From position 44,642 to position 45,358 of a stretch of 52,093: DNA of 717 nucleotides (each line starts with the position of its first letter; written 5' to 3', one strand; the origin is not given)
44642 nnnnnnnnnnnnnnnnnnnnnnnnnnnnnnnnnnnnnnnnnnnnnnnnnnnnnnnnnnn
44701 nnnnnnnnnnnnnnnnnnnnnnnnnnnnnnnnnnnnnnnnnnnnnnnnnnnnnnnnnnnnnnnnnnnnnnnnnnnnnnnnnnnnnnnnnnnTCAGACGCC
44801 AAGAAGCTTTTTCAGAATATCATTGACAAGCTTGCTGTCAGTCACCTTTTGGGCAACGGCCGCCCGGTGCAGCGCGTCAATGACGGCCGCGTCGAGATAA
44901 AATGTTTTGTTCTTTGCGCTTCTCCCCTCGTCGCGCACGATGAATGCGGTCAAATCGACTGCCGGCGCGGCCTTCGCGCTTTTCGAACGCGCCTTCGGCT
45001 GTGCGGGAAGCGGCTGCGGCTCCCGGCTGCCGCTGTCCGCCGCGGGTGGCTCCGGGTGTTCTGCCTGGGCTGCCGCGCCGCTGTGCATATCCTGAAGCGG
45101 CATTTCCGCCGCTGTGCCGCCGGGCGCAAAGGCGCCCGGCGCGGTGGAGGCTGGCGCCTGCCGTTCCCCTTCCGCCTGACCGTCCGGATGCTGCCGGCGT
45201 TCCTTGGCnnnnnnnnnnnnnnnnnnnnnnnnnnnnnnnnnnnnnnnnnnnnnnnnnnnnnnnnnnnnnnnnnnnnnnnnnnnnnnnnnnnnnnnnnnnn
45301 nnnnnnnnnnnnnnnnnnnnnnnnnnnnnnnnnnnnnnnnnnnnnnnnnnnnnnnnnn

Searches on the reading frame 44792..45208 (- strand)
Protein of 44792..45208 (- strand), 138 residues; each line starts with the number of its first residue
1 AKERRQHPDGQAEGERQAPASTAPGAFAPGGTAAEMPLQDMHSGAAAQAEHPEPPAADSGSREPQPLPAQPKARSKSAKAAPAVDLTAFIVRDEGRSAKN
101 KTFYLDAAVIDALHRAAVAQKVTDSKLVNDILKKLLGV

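Call 21: search_protein_families(library=ncbifam, proteins=[window:44792-45208:-], max_evalue=10)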
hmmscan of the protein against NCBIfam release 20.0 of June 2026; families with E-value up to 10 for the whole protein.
window:44792-45208:- (138 aa): 2 families
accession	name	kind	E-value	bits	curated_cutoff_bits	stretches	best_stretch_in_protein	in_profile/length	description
NF008671.0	PRK11675.1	equivalog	0.024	15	62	1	71-136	23-88/95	LexA regulated protein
NF046087.1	T3SS_scaff_SemD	subfamily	0.49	9.9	160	1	7-77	107-148/395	SemD/SinC family type III secretion system effector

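Call 70: search_protein_families(library=phrogs, proteins=[window:44792-45208:-], max_evalue=1)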
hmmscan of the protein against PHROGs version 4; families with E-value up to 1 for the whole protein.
window:44792-45208:- (138 aa): 2 families
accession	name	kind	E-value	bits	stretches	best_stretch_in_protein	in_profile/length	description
phrog_2639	-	transcription regulation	0.00044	21.4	1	72-136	15-75/91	Arc-like repressor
phrog_5415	-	unknown function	0.1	13.7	1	89-120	25-56/76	-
